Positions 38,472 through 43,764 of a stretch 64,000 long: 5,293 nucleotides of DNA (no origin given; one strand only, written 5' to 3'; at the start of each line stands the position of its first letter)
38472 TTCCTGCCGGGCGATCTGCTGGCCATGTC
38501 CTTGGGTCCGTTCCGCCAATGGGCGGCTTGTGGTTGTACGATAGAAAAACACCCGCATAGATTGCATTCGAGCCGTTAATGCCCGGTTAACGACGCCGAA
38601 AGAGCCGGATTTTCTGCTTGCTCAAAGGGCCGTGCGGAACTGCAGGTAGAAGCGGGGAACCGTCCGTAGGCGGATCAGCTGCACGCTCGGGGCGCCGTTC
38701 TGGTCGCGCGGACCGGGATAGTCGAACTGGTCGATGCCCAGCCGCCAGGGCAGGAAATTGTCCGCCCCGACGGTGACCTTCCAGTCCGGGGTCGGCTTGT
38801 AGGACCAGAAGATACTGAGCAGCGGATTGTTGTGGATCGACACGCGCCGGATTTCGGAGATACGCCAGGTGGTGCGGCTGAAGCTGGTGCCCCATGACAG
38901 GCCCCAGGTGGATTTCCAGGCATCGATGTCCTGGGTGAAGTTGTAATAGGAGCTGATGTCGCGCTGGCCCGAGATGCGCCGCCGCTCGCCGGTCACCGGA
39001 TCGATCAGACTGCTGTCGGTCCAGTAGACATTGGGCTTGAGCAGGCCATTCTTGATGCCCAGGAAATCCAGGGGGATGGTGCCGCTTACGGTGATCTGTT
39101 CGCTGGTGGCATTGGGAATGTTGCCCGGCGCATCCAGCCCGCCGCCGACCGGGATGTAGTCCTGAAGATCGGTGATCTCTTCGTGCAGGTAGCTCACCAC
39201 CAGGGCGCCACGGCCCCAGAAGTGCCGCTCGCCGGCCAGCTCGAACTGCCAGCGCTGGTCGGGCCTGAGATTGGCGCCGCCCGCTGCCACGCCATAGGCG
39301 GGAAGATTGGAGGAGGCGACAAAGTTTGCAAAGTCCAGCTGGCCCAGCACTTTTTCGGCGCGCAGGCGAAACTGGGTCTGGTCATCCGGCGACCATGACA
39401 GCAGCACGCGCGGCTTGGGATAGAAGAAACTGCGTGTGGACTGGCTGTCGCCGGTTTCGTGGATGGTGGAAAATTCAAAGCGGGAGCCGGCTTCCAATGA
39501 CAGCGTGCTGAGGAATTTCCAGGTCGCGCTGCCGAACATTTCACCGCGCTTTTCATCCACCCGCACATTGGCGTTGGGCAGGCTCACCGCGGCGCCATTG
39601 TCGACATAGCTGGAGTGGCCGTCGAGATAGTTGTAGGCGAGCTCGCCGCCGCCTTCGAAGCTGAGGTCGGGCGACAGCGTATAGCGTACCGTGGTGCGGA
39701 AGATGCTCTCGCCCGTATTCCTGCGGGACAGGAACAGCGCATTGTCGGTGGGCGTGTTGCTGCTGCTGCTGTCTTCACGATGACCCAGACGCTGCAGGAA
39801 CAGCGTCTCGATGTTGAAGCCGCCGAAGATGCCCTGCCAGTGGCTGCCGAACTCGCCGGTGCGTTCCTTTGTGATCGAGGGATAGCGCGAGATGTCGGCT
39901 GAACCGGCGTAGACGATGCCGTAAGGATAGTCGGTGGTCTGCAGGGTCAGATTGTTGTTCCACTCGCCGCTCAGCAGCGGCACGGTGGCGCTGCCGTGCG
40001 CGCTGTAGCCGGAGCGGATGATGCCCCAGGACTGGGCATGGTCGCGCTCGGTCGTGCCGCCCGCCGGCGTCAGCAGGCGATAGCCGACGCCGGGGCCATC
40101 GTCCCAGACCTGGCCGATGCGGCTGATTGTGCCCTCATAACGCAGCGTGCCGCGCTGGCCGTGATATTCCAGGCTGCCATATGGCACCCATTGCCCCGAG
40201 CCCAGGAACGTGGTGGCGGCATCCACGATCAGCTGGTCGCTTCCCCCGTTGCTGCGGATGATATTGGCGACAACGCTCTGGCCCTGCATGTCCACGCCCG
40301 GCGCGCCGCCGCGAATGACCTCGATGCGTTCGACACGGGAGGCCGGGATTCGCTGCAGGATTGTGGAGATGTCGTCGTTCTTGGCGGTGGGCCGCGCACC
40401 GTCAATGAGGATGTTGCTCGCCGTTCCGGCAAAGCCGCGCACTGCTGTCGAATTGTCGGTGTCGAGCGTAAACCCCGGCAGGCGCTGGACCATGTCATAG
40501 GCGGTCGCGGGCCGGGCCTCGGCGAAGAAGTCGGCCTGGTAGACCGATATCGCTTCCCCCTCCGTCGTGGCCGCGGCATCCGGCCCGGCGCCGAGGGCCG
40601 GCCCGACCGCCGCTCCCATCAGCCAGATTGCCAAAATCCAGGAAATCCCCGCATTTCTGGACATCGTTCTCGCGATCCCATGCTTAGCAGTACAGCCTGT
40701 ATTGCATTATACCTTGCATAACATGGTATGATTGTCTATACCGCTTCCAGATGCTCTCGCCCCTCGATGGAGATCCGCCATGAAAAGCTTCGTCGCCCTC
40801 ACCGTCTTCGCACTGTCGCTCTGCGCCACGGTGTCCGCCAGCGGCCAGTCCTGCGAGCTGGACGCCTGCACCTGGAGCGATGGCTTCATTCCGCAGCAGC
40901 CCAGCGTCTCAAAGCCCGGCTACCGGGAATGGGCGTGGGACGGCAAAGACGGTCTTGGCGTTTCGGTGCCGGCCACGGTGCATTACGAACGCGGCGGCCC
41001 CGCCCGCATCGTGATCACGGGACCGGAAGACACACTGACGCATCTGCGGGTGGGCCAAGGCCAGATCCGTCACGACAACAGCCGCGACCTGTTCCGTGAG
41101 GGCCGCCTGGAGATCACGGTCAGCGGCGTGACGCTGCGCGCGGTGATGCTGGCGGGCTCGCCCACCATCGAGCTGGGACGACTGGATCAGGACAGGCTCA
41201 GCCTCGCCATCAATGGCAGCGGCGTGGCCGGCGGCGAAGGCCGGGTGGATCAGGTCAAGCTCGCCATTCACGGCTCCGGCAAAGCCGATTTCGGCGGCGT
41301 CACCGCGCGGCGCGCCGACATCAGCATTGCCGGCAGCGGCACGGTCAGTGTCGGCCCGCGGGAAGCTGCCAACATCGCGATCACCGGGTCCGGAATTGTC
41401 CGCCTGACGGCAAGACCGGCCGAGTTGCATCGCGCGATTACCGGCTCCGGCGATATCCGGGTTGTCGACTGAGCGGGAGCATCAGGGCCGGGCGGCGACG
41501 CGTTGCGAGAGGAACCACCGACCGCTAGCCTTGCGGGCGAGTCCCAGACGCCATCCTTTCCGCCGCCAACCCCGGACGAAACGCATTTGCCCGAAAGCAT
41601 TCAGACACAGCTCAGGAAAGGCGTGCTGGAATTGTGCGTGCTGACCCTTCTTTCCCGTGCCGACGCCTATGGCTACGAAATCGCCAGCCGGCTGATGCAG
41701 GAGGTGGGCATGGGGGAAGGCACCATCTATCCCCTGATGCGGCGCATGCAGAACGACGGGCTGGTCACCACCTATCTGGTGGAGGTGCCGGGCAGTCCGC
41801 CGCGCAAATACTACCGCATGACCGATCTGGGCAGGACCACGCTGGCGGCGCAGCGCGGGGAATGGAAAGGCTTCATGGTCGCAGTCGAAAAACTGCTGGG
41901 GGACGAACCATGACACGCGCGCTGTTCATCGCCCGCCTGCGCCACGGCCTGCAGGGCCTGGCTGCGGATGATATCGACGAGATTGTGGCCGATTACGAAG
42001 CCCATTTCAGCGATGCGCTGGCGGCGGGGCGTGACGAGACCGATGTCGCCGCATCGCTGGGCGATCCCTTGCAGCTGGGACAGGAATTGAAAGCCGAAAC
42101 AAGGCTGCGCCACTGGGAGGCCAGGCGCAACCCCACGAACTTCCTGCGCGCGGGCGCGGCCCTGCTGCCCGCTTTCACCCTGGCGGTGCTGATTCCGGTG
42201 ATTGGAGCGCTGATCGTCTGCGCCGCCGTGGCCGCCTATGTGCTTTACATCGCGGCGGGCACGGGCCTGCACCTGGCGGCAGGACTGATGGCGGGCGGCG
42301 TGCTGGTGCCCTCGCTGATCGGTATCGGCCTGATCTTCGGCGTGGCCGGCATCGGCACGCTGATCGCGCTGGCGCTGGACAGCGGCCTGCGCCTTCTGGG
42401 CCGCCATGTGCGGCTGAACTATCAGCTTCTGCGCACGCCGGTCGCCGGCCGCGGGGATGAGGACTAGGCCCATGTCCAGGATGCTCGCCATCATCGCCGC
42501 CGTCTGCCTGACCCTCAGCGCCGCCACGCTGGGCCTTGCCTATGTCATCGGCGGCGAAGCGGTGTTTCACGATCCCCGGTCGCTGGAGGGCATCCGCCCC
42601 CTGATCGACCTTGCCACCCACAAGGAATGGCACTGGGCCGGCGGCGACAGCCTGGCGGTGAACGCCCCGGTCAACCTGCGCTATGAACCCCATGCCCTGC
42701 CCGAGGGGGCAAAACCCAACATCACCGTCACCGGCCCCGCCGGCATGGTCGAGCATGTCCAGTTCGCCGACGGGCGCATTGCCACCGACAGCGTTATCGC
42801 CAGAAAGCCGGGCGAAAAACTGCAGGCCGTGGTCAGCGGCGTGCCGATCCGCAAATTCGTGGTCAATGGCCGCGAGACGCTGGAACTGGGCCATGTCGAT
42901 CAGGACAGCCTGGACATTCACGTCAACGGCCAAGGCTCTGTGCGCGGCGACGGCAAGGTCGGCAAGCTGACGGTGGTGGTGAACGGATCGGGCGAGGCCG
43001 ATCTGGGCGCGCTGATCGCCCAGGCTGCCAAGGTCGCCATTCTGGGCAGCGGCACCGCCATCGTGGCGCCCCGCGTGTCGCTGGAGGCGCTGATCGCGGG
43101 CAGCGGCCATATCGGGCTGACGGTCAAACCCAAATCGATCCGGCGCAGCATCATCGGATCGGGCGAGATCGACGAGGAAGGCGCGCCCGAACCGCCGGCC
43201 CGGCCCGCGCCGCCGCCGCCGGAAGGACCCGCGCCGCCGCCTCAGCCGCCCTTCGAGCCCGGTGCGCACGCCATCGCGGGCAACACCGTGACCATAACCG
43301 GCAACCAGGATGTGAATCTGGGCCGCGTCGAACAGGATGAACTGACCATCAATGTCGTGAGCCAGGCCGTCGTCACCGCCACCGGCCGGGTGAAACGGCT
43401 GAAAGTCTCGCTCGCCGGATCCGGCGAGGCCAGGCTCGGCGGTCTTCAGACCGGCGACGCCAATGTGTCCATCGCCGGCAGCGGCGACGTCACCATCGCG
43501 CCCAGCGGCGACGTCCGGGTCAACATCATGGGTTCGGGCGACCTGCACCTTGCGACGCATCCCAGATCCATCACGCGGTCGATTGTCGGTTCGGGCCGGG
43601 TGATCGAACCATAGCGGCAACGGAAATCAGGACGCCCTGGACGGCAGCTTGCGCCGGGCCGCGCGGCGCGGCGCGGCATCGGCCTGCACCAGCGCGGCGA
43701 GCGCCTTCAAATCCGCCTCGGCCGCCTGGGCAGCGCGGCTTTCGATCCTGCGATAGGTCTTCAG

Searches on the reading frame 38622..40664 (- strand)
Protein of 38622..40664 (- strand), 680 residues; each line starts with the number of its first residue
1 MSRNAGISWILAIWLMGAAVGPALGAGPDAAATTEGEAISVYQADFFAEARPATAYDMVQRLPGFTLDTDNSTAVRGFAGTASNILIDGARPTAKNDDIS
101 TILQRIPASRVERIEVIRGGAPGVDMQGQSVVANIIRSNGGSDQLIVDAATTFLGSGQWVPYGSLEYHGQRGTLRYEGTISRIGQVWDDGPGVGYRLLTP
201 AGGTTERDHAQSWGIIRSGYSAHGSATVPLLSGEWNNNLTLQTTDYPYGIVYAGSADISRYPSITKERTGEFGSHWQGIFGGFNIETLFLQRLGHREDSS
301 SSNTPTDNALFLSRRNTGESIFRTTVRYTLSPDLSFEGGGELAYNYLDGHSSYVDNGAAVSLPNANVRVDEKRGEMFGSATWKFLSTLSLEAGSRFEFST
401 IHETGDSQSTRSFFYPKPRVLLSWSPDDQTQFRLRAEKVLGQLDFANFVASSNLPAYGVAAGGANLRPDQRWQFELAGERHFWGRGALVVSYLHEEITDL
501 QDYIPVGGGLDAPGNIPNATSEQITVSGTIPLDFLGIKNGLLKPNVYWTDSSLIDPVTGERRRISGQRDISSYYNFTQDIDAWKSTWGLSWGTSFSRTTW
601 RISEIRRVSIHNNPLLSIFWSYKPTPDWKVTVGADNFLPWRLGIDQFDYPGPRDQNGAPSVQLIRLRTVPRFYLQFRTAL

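Call 71: search_protein_families(library=pfam, proteins=[window:38622-40664:-], max_evalue=0.00001)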
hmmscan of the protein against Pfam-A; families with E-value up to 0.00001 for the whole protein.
window:38622-40664:- (680 aa): 3 families
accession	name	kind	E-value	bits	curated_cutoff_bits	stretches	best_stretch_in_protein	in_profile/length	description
PF07715.20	Plug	-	3.1e-11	44.2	23.9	1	37-121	7-95/107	TonB-dependent Receptor Plug Domain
PF00593.30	TonB_dep_Rec_b-barrel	-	1.5e-09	38.7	27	1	235-636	28-435/436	TonB dependent receptor-like, beta-barrel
PF14905.12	OMP_b-brl_3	-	6.5e-06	25.9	27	1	302-435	37-178/408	Outer membrane protein beta-barrel family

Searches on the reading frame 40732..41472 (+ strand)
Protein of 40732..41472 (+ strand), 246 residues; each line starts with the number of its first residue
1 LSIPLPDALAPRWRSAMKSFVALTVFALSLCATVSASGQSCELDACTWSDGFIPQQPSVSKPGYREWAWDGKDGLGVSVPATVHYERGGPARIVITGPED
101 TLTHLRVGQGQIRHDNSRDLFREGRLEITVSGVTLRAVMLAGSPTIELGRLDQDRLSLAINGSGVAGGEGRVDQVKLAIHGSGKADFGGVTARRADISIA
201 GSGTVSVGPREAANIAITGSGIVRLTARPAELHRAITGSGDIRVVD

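Call 71: search_protein_families(library=pfam, proteins=[window:40732-41472:+], max_evalue=0.00001)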
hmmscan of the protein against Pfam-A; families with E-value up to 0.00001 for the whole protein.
window:40732-41472:+ (246 aa): 1 family
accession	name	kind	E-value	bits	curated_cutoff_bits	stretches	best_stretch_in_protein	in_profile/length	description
PF10988.14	DUF2807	-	1.2e-16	61.5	24.2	1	77-229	7-181/181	Putative auto-transporter adhesin, head GIN domain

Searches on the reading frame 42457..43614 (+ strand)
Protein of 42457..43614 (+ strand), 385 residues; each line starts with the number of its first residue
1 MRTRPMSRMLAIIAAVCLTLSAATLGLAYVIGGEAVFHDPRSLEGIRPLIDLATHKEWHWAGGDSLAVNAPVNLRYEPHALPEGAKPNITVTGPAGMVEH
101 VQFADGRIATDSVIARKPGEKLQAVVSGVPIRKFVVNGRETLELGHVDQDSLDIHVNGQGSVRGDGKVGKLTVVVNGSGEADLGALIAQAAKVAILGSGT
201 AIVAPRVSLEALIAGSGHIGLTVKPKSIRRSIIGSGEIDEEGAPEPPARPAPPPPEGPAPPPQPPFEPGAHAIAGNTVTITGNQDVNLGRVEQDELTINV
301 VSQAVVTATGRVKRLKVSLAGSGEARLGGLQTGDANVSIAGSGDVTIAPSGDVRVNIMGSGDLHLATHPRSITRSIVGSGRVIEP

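Call 71: search_protein_families(library=pfam, proteins=[window:42457-43614:+], max_evalue=0.00001)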
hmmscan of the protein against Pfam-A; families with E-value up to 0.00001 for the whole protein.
window:42457-43614:+ (385 aa): 1 family
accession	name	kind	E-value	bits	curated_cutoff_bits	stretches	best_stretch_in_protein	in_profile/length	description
PF10988.14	DUF2807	-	4.4e-30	105.2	24.2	2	278-369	91-181/181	Putative auto-transporter adhesin, head GIN domain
